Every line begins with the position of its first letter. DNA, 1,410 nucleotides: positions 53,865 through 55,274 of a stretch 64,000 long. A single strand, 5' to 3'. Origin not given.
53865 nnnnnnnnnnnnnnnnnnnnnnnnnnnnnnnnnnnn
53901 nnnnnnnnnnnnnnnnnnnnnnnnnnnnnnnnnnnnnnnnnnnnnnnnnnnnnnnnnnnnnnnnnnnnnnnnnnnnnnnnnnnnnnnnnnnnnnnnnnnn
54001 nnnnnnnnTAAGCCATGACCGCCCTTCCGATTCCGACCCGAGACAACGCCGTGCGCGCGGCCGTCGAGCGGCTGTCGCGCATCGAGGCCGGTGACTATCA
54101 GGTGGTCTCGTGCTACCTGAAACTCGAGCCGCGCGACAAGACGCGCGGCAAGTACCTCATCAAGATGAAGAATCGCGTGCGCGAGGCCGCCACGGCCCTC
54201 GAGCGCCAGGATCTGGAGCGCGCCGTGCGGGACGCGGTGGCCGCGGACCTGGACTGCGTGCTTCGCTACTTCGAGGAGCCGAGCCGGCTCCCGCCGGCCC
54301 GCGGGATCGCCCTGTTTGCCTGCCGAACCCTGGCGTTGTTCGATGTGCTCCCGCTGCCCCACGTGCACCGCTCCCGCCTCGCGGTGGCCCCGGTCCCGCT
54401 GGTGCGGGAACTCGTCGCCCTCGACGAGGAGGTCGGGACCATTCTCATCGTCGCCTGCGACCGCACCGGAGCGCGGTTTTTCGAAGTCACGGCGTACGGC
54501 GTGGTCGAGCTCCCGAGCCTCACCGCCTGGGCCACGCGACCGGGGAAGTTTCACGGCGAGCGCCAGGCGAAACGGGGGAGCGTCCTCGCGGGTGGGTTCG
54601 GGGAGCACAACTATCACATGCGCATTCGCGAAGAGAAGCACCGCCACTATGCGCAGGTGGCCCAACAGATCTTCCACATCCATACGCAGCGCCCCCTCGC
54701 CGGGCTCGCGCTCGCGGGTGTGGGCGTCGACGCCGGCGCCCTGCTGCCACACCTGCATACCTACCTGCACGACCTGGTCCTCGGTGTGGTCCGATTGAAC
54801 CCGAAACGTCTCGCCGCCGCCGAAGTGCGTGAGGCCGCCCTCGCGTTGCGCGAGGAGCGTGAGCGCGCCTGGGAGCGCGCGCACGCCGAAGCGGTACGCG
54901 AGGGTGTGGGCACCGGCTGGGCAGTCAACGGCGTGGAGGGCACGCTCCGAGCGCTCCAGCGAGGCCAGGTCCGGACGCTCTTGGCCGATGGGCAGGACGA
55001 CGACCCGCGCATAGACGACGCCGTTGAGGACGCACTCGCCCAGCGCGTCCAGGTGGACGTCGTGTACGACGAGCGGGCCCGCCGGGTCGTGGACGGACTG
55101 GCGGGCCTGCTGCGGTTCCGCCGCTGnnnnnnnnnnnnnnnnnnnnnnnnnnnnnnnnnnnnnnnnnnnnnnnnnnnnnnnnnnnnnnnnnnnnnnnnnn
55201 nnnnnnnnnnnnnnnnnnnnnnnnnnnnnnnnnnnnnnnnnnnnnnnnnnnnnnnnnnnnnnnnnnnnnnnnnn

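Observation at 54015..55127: Release-factor-like (aeRF1/Pelota superfamily) gene wedged between the catalytic and B12-binding subunits of an acyl-CoA mutase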

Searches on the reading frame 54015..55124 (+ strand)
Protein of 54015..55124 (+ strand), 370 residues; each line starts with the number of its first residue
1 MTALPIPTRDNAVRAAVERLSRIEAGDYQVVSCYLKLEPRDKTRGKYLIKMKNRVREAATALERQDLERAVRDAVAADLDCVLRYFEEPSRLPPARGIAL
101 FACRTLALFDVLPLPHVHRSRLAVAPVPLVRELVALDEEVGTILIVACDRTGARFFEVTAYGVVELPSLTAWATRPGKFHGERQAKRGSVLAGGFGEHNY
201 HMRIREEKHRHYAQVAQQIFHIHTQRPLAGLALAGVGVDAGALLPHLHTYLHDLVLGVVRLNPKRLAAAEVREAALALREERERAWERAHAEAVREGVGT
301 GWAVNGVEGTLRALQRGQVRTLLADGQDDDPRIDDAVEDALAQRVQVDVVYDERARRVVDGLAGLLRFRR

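Call 3: search_protein_families(library=pfam, proteins=[window:54015-55124:+], max_evalue=1)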
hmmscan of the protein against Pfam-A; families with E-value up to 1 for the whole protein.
window:54015-55124:+ (370 aa): 5 families
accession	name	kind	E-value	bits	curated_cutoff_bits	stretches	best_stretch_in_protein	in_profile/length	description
PF18845.6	baeRF_family3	-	2.7e-07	31.5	31.5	1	146-317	5-167/168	Bacterial archaeo-eukaryotic release factor family 3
PF18854.6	baeRF_family10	-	3.1e-07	31.2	27.1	1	128-277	1-140/143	Bacterial archaeo-eukaryotic release factor family 10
PF18856.6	baeRF_family12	-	0.0001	23.4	27.7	1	143-274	2-137/138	Bacterial archaeo-eukaryotic release factor family 12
PF18846.6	baeRF_family5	-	0.0065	17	27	1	183-254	45-113/132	Bacterial archaeo-eukaryotic release factor family 5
PF10116.14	Host_attach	-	0.0066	17.5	26.7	1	144-272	1-135/138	Protein required for attachment to host cells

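Call 4: search_protein_families(library=ncbifam, proteins=[window:54015-55124:+], max_evalue=1)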
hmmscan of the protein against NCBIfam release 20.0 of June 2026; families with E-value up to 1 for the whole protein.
window:54015-55124:+ (370 aa): 3 families
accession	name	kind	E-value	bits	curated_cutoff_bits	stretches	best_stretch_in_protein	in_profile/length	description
NF052288.1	MSMEG_1130_fam_RHF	equivalog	8e-09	35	480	1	27-326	17-316/387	MSMEG_1130 family ribosome hibernation factor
NF052289.1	Rv2629_fam_RHF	equivalog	2.7e-06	26.8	320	1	52-330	29-292/357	Rv2629 family ribosome hibernation factor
NF010125.0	PRK13602.1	equivalog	0.061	13.6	113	1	304-353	13-60/82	50S ribosomal protein L7ae-like protein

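Call 5: find_homologous_proteins(query=window:54015-55124:+, max_evalue=0.001)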
Query window:54015-55124:+ (370 aa): 2138 proteins with E <= 0.001 among 8000 candidates; the best 120 are listed.
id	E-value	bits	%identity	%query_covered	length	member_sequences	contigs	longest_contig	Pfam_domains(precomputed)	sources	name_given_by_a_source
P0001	8.0e-227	770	80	99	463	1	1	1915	PF18845.7,PF18854.7,PF18856.7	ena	-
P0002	3.3e-219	745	91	100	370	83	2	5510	PF18845.7,PF18854.7,PF18856.7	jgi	jgi:peptide chain release factor subunit 1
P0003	1.5e-216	736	90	100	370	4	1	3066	PF18845.7,PF18844.7,PF18854.7,PF18856.7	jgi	jgi:peptide chain release factor subunit 1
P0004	6.4e-207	705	90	100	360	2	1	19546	PF18845.7,PF18854.7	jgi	-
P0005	6.7e-203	692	85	100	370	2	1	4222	PF18845.7,PF18854.7,PF18856.7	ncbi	-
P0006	6.8e-203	692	85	100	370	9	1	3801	PF18845.7,PF18854.7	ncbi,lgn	-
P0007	4.3e-202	689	85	100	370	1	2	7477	PF18845.7,PF18854.7,PF18856.7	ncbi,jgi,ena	-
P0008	3.6e-201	686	85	100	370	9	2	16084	PF18845.7,PF18854.7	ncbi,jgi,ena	-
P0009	1.7e-199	680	84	100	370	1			PF18845.7,PF18854.7,PF18856.7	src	-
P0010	1.9e-199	680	84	100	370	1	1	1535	PF18845.7,PF18844.7,PF18854.7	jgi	jgi:peptide chain release factor subunit 1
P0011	2.0e-199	680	84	100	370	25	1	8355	PF18845.7,PF18854.7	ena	-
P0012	6.0e-199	679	85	100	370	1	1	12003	PF18854.7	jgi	jgi:peptide chain release factor subunit 1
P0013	3.5e-198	676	84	100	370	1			PF18845.7,PF18844.7,PF18854.7,PF18856.7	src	-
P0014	4.4e-196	669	83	100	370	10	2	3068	PF18845.7,PF18854.7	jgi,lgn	jgi:peptide chain release factor subunit 1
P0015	9.7e-195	665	83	100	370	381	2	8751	PF18845.7,PF18854.7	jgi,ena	-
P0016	2.6e-194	663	83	100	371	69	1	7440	PF18845.7,PF18854.7,PF18856.7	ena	-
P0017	2.6e-194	663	82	100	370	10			PF18845.7,PF18854.7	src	-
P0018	6.7e-194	662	82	100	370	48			PF18845.7,PF18854.7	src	-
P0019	9.1e-193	658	81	100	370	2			PF18845.7,PF18854.7,PF18856.7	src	-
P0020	2.2e-192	657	81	100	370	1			PF18845.7,PF18854.7,PF18856.7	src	-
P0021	4.2e-192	656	83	98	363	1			PF18845.7,PF18854.7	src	-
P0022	4.4e-192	656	81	100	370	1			PF18845.7,PF18854.7,PF18856.7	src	-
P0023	6.3e-192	655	81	100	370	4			PF18845.7,PF18854.7,PF18856.7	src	-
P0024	1.5e-191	654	82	100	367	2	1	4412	PF18845.7,PF18854.7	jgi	jgi:peptide chain release factor subunit 1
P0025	3.9e-190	650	82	100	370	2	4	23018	PF18845.7,PF18854.7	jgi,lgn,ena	jgi:peptide chain release factor subunit 1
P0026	6.0e-190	649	80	100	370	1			PF18845.7,PF18854.7,PF18856.7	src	-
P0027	7.3e-190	649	82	100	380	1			PF18845.7,PF18854.7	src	-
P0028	1.0e-189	648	80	100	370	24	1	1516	PF18845.7,PF18854.7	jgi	jgi:peptide chain release factor subunit 1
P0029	1.3e-189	648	81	100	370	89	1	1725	PF18845.7,PF18854.7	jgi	jgi:peptide chain release factor subunit 1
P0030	1.3e-189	648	81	100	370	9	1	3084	PF18845.7,PF18854.7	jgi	jgi:peptide chain release factor subunit 1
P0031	1.8e-189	647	80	100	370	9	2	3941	PF18845.7,PF18854.7,PF18856.7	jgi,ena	-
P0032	2.7e-189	647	80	100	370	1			PF18845.7,PF18854.7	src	-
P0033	7.9e-189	645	79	100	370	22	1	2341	PF18845.7,PF18854.7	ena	-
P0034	9.9e-189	645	81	100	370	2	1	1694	PF18845.7,PF18854.7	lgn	-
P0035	2.5e-188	644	81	100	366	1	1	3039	PF18845.7,PF18854.7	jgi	-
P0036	3.4e-188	643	80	100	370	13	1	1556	PF18845.7,PF18854.7,PF18856.7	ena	-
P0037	7.3e-188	642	81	100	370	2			PF18854.7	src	-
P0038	8.4e-188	642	80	100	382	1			PF18845.7,PF18854.7,PF18856.7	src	-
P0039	8.8e-188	642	82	97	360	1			PF18845.7,PF18854.7,PF18856.7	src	-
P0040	1.2e-187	641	79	100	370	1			PF18845.7,PF18854.7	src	-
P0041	1.9e-187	641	79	100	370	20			PF18845.7,PF18854.7,PF18856.7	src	-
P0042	8.5e-187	639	80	100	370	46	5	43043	PF18854.7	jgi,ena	-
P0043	1.8e-186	638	79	100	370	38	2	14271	PF18845.7,PF18854.7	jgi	jgi:peptide chain release factor subunit 1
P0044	2.1e-186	637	79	100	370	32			PF18854.7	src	-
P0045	4.0e-186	636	77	100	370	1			PF18845.7,PF18854.7,PF18856.7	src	-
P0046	1.8e-185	634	77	100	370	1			PF18845.7,PF18854.7,PF18856.7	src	-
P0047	2.1e-185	634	81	100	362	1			PF18845.7,PF18854.7,PF18856.7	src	-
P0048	1.3e-184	631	80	100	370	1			PF18854.7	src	-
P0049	1.4e-184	631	78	100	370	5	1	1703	PF18845.7,PF18854.7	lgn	-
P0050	3.4e-184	630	79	100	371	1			PF18845.7,PF18854.7,PF18856.7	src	-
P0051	1.0e-183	628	77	100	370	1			PF18845.7,PF18854.7,PF18856.7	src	-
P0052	5.8e-183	626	79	100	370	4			PF18854.7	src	-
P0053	5.8e-183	626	76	100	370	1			PF18845.7,PF18854.7,PF18856.7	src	-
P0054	9.1e-183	625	76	100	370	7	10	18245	PF18845.7,PF18854.7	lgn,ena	-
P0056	1.9e-182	624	76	100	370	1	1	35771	PF18845.7,PF18854.7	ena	-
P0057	2.6e-182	624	77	100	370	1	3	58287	PF18845.7,PF18854.7,PF18856.7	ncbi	-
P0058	9.3e-182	622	79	100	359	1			PF18845.7,PF18854.7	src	-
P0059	1.9e-181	621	76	100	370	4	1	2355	PF18845.7,PF18854.7,PF18856.7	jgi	jgi:peptide chain release factor subunit 1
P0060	5.9e-181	619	76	100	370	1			PF18845.7,PF18854.7,PF18856.7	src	-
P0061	6.9e-181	619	75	100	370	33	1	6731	PF18845.7,PF18854.7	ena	-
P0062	7.0e-181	619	75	100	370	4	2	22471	PF18845.7,PF18854.7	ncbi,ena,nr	ncbi:MAG TPA: hypothetical protein VJN39_10210 [Gemmatimonadales bacterium]|nr:hypothetical protein 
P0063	9.4e-181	619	76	100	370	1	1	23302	PF18854.7,PF18856.7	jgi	jgi:peptide chain release factor subunit 1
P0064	1.4e-180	618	76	100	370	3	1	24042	PF18854.7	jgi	jgi:peptide chain release factor subunit 1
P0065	4.0e-180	617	75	100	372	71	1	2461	PF18845.7,PF18854.7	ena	-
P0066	5.6e-180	616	75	100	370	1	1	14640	PF18845.7,PF18854.7,PF18856.7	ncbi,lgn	ncbi:MAG: hypothetical protein ACREMM_06770 [Gemmatimonadales bacterium]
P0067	6.9e-180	616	78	100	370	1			PF18845.7,PF18854.7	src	-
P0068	7.8e-180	616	78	100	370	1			PF18845.7,PF18854.7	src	-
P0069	2.1e-179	614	79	100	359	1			PF18845.7,PF18854.7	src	-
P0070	2.8e-179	614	75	100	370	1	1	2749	PF18845.7,PF18854.7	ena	-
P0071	4.2e-179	613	75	100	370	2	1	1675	PF18845.7,PF18854.7,PF18856.7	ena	-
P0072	1.5e-178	612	79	100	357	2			PF18845.7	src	-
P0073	1.9e-178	611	75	100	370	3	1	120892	PF18845.7,PF18854.7,PF18856.7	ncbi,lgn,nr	ncbi:MAG TPA: hypothetical protein VFU41_15170 [Gemmatimonadales bacterium]|nr:hypothetical protein 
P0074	4.6e-178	610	76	97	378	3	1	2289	PF18845.7,PF18854.7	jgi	jgi:peptide chain release factor subunit 1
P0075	8.2e-178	609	75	100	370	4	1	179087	PF18845.7,PF18854.7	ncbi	-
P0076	8.4e-178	609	75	100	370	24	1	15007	PF18854.7,PF18856.7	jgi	-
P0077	8.8e-178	609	76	100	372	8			PF18854.7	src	-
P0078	2.0e-177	608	78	100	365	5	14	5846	PF18854.7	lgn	-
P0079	2.0e-177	608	74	100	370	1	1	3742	PF18854.7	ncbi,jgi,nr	ncbi:MAG TPA: hypothetical protein VH137_00895 [Gemmatimonadales bacterium]|jgi:peptide chain releas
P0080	2.5e-177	607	75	100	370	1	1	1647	PF18845.7,PF18854.7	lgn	-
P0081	2.8e-177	607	74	100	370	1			PF18845.7,PF18854.7,PF18856.7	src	-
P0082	3.4e-177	607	75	100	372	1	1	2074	PF18845.7,PF18854.7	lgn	-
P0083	1.2e-176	605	72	100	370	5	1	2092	PF18845.7,PF18854.7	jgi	jgi:peptide chain release factor subunit 1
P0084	1.9e-176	605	74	100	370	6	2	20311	PF18845.7,PF18854.7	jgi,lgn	jgi:peptide chain release factor subunit 1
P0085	2.2e-176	604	76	100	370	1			PF18854.7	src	-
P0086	3.3e-176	604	74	100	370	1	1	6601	PF18854.7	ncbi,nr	ncbi:MAG TPA: hypothetical protein VH158_02380 [Gemmatimonadales bacterium]|nr:hypothetical protein 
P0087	6.8e-176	603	77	100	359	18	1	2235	PF18845.7,PF18854.7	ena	-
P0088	8.9e-176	602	75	100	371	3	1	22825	PF18845.7,PF18854.7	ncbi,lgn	ncbi:MAG: hypothetical protein ACREL9_12990 [Gemmatimonadales bacterium]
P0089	9.9e-176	602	74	100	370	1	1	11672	PF18845.7,PF18854.7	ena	-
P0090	1.1e-175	602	77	100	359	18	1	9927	PF18854.7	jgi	jgi:peptide chain release factor subunit 1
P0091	1.7e-175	601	74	100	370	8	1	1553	PF18845.7,PF18854.7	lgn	-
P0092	1.8e-175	601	73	100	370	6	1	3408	PF18845.7,PF18854.7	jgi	jgi:peptide chain release factor subunit 1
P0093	2.2e-175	601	76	100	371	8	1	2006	PF18845.7,PF18854.7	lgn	-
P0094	3.9e-175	600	74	100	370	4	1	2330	PF18845.7,PF18854.7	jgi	-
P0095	4.7e-175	600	73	100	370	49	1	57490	PF18845.7,PF18854.7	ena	-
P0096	5.3e-175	600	73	100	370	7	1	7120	PF18845.7,PF18854.7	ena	-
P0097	9.3e-175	599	74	100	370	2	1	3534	PF18845.7,PF18854.7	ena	-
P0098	9.6e-175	599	74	100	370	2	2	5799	PF18845.7,PF18854.7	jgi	jgi:peptide chain release factor subunit 1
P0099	1.1e-174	599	75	100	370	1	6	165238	PF18845.7,PF18854.7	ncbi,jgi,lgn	jgi:peptide chain release factor subunit 1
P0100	1.1e-174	599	78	100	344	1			PF18845.7,PF18854.7,PF18856.7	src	-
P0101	1.3e-174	599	75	100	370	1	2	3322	PF18845.7,PF18854.7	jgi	jgi:peptide chain release factor subunit 1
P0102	1.9e-174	598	75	100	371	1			PF18845.7,PF18854.7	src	-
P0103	2.6e-174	598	76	100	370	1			PF18854.7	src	-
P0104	3.4e-174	597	81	91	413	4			PF18845.7,PF18854.7,PF18856.7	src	-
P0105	4.5e-174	597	73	100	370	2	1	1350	PF18845.7,PF18854.7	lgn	-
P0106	4.9e-174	597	73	100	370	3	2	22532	PF18845.7,PF18854.7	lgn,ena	-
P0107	7.5e-174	596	80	88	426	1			PF18845.7,PF18854.7,PF18856.7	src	-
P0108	8.8e-174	596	77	100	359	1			PF18845.7,PF18854.7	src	-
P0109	9.7e-174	596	76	100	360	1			PF18845.7,PF18854.7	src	-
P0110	1.7e-173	595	76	100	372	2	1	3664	PF18845.7,PF18854.7,PF18856.7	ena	-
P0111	6.8e-173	593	78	100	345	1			PF18845.7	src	-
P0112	7.4e-173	593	75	100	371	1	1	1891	PF18845.7,PF18854.7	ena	-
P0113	1.1e-172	592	77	100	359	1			PF18845.7,PF18854.7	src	-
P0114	1.5e-172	592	75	100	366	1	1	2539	PF18845.7,PF18854.7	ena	-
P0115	1.5e-172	592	74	100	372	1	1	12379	PF18845.7,PF18854.7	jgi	jgi:peptide chain release factor subunit 1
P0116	1.8e-172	591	75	100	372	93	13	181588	PF18854.7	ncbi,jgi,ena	-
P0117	2.5e-172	591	73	100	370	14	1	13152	PF18845.7,PF18854.7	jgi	jgi:peptide subunit release factor 1 (eRF1)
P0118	3.2e-172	591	74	100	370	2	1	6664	PF18854.7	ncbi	-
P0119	3.5e-172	590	73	100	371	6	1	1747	PF18845.7,PF18854.7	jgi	-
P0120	3.5e-172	590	73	100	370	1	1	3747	PF18854.7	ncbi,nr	ncbi:MAG TPA: hypothetical protein VFI66_06045 [Gemmatimonadales bacterium]|nr:hypothetical protein 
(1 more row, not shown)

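Call 6: search_solved_structures(query=window:54015-55124:+, max_evalue=10, show_alignments=3)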
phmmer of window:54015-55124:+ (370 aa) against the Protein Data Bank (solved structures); distinct sequences matched with E-value up to 10: 3.
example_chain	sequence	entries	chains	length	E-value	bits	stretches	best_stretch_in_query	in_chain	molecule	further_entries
3agk_A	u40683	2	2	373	0.059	15.7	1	296-369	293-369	Peptide chain release factor subunit 1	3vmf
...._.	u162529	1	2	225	0.19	14.1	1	69-166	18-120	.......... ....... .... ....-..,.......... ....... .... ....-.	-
6hv3_H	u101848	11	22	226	0.19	14.1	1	69-166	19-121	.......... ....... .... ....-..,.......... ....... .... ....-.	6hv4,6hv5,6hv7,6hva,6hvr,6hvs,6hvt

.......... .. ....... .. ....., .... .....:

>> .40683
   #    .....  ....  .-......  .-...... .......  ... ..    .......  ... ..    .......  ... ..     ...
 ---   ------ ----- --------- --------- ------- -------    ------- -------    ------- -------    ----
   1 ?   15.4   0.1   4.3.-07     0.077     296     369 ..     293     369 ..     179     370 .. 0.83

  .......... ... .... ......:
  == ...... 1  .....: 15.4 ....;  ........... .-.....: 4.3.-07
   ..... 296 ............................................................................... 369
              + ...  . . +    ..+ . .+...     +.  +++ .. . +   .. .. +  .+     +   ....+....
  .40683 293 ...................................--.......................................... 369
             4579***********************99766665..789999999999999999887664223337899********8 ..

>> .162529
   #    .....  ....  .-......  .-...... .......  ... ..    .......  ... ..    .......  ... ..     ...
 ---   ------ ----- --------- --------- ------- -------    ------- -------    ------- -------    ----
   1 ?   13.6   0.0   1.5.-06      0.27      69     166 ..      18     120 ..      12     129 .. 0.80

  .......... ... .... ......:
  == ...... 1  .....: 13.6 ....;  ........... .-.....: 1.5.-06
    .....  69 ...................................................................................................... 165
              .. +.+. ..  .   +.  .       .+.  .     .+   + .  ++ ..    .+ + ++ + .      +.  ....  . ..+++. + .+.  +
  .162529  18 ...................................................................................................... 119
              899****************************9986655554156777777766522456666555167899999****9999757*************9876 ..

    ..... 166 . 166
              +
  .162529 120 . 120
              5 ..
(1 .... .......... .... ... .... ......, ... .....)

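Call 8: find_encoding_contigs(protein=P0075, flank=8000, max_places=3)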
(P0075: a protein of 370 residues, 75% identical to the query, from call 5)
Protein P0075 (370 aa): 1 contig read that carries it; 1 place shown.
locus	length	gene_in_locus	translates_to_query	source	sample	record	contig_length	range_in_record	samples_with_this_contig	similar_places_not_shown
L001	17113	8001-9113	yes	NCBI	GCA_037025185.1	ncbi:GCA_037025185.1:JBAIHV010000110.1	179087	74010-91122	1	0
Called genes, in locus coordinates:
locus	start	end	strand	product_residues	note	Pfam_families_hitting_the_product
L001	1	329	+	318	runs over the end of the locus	PF02562:PhoH, PF13245:AAA_19 (weak), PF13604:AAA_30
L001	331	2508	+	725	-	PF07697:7TMR-HDED, PF07698:7TM-7TMR_HD, PF01966:HD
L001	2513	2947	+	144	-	PF02130:YbeY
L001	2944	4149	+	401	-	PF00571:CBS (weak), PF03471:CorC_HlyC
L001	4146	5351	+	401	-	PF01595:CNNM, PF00571:CBS (weak), PF03471:CorC_HlyC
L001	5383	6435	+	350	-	PF03308:MeaB, PF00009:GTP_EFTU (faint), PF02492:cobW, PF03029:ATP_bind_1 (weak), PF03266:NTPase_1 (weak)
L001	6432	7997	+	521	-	PF01642:MM_CoA_mutase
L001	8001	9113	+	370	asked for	PF18854:baeRF_family10, PF18845:baeRF_family3 (weak)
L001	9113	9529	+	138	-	PF02310:B12-binding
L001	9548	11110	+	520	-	PF01039:Carboxyl_trans, PF03255:ACCA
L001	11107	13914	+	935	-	PF00082:Peptidase_S8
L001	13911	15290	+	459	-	PF07287:AtuA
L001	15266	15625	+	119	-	PF23544:AtuA_ferredoxin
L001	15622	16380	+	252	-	PF00378:ECH_1, PF16113:ECH_2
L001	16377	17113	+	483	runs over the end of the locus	PF02310:B12-binding, PF04055:Radical_SAM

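Call 13: find_related_loci(query=window:54015-55124:+, collection=genome_contigs, flank=6000)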
Query window:54015-55124:+ (370 aa) in genome_contigs; peptide patterns used: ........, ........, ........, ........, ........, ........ (x = any residue, [..] = any of these).
489 stretches matched a pattern; 138 encode a relative of the query (tblastn E <= 1e-3); the best 80 are kept; 80 distinct loci.
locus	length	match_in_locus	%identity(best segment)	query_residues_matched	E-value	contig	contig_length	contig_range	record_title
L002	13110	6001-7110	91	1-370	0e+0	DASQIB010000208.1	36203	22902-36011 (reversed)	MAG TPA_asm: Gemmatimonadales bacterium isolate SMAG_U11848 k141_79012, whole genome shotgun sequence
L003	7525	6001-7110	92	1-370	0e+0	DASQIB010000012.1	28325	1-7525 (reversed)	MAG TPA_asm: Gemmatimonadales bacterium isolate SMAG_U11848 k141_1007240, whole genome shotgun sequence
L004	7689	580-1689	90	1-370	0e+0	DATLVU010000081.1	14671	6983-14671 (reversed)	MAG TPA_asm: Gemmatimonadales bacterium isolate SMAG_U13200 k141_68670, whole genome shotgun sequence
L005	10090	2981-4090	93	1-370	0e+0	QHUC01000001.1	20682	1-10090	MAG: Gemmatimonadetes bacterium isolate AG37 14_0929_12_40cm_scaffold_1256_curated, whole genome shotgun sequence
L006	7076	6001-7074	92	1-358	0e+0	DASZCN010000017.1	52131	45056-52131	MAG TPA_asm: Gemmatimonadales bacterium isolate SMAG_U6443 k141_225961, whole genome shotgun sequence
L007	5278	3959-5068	81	1-370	0e+0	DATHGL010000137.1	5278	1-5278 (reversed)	MAG TPA_asm: Gemmatimonadales bacterium isolate SMAG_U12473 k141_33252, whole genome shotgun sequence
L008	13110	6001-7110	84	1-370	0e+0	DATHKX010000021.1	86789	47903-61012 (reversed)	MAG TPA_asm: Gemmatimonadales bacterium isolate SMAG_U12591 k141_38723, whole genome shotgun sequence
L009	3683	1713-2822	83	1-370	0e+0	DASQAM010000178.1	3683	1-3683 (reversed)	MAG TPA_asm: Gemmatimonadales bacterium isolate SMAG_U11645 k141_1320401, whole genome shotgun sequence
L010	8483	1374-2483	83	1-370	0e+0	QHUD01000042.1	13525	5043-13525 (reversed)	MAG: Gemmatimonadetes bacterium isolate AG36 14_0927_12_20cm_scaffold_3267_curated, whole genome shotgun sequence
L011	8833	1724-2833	77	1-370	0e+0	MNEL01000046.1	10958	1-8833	MAG: Gemmatimonadetes bacterium 13_1_40CM_69_22 13_1_40cm_scaffold_1283, whole genome shotgun sequence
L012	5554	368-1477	82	1-370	0e+0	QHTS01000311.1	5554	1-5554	MAG: Gemmatimonadetes bacterium isolate AG46 14_0903_13_30cm_scaffold_6045036_curated, whole genome shotgun sequence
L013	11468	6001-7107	77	1-369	0e+0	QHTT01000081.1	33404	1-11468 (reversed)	MAG: Gemmatimonadetes bacterium isolate AG45 14_1009_05_20cm_scaffold_275_curated, whole genome shotgun sequence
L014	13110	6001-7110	84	1-370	0e+0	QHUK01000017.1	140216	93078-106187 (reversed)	MAG: Gemmatimonadetes bacterium isolate AG3 14_0919_02_20cm_scaffold_60_curated, whole genome shotgun sequence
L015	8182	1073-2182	83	1-370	0e+0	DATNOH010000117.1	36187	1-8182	MAG TPA_asm: Gemmatimonadales bacterium isolate SMAG_U11526 k141_928429, whole genome shotgun sequence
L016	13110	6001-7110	75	1-370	0e+0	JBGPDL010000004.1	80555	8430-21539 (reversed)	MAG: Gemmatimonadota bacterium isolate OBJ_0618_050_25 k141_2269128_length_80555_cov_33.6692, whole genome shotgun seque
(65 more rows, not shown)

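Call 17: search_protein_families(library=padloc, proteins=[window:54015-55124:+], max_evalue=1)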
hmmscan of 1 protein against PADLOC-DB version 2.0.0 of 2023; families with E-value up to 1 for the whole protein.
window:54015-55124:+ (370 aa): 0 families

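Call 18: search_protein_representatives(protein=window:54015-55124:+)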
Query: 370 residues. Proteins with E-value up to 0.001 (for the whole library): 846; up to 1e-10: 291; up to 1e-30: 90. The best 150 are listed.
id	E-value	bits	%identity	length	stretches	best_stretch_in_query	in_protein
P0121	4.7e-141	486.5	81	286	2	173-370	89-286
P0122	4.7e-132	456.8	76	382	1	1-286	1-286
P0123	2.2e-118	411.9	75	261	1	1-266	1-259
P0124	3.0e-117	408.1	66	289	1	68-353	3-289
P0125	2.3e-94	332.9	54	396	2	8-326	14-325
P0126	2.5e-93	329.5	50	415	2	14-325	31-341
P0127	1.6e-88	313.7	72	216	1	148-369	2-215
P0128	1.3e-87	310.7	87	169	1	202-370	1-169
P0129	1.4e-86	307.3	45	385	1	11-370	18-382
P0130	1.5e-80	287.5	75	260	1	1-185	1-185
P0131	1.5e-78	280.9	52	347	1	12-321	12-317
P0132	3.9e-73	263.0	46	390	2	1-331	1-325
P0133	3.3e-72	260.0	50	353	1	11-294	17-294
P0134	1.2e-70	254.9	67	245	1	1-189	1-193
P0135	2.4e-69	250.6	69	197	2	51-194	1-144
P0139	1.6e-65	238.1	39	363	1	15-369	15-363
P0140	5.4e-64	233.0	41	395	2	14-324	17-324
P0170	4.1e-46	174.2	34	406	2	13-326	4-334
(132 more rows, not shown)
